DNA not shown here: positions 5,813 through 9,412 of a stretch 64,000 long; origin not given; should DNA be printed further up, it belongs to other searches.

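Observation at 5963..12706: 2247-aa giant membrane-anchored surface protein of unrecognisable family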

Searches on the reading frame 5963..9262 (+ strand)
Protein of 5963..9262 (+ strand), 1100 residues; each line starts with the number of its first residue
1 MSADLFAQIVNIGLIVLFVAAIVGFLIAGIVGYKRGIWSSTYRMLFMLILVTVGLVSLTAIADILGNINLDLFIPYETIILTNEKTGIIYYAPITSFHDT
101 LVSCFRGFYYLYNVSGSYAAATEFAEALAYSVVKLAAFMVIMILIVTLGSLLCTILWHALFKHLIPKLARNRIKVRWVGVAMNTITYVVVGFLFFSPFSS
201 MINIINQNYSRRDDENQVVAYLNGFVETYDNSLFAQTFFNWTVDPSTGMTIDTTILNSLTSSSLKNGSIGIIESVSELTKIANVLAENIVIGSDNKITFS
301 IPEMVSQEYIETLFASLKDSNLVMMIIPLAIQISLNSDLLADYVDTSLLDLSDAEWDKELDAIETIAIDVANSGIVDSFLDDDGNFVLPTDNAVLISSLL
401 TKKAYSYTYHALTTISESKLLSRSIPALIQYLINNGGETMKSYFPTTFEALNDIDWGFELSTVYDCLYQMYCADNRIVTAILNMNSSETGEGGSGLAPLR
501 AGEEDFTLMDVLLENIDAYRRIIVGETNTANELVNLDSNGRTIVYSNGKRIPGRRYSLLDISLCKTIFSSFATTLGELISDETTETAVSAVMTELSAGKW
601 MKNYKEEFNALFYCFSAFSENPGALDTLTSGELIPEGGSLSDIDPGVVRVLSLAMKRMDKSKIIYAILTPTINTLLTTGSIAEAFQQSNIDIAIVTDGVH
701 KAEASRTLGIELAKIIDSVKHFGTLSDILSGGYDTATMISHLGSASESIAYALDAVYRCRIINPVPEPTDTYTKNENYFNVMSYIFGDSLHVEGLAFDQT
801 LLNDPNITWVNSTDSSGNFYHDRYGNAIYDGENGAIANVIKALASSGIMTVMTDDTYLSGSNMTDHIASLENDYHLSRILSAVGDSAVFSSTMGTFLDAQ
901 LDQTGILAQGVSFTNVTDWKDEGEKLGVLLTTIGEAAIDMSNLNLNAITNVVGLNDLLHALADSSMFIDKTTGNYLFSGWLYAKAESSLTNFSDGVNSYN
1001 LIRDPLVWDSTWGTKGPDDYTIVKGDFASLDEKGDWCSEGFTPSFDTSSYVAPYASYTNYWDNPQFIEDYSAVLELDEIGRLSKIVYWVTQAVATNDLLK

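Call 40: predict_structure(alignment_id=A2)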
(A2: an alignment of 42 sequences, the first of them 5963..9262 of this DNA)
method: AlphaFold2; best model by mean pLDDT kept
length: 1100 residues; sequences in the alignment: 42
mean_pLDDT: 81.9   pTM: 0.59
mean pLDDT of the five models: 81.9, 80.5, 76.7, 76.6, 73.1
residues with pLDDT >= 90: 249; 70-90: 728; 50-70: 104; < 50: 19
segments of 3 or more residues with pLDDT < 50: 487-503
pLDDT, mean of each block of 10 residues (from residue 1): 74 82 82 80 85 85 80 75 74 81 80 66 77 85 84 81 70 72 84 82 75 61 77 75 68 82 70 78 69 57 78 84 77 72 74 83 90 82 72 82 90 90 88 79 84 90 93 88 55 35 63 89 90 89 87 89 85 68 80 89 93 88 75 74 86 90 88 83 83 92 91 90 87 86 91 92 91 90 77 74 82 86 89 92 90 83 87 92 90 89 83 91 90 85 81 91 91 91 88 75 86 82 89 88 84 75 88 91 88 61
secondary structure, 60 per line:
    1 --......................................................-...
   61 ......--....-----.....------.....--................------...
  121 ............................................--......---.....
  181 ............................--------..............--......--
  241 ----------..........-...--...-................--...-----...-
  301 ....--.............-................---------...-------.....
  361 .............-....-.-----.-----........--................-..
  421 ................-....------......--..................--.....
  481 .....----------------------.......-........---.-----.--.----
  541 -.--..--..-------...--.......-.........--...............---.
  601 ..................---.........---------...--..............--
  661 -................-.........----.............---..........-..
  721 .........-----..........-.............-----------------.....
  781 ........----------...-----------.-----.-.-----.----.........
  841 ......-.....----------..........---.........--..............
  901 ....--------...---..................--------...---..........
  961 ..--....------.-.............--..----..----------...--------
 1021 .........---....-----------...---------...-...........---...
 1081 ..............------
elements in order (helices of 4 or more, strands of 3 or more residues): H3-56 H58-66 E78-82 E89-93 H97-111 H118-164 H167-172 H176-208 H217-230 H233-238 H251-260 E262-264 E267-269 H271-286 E289-291 E297-299 H301-304 H307-319 H321-336 H356-373 H375-378 H392-399 H402-417 H419-436 H438-441 H448-453 H456-473 H476-485 H508-514 H516-523 H563-569 H571-579 H582-596 H600-618 H622-630 H645-658 H662-677 H679-687 H692-704 H708-717 H719-729 H735-744 H746-758 H776-788 H832-846 H848-852 H863-872 H876-884 H887-904 H919-936 H951-962 H977-989 H1021-1029 H1033-1036 H1064-1074 H1078-1094
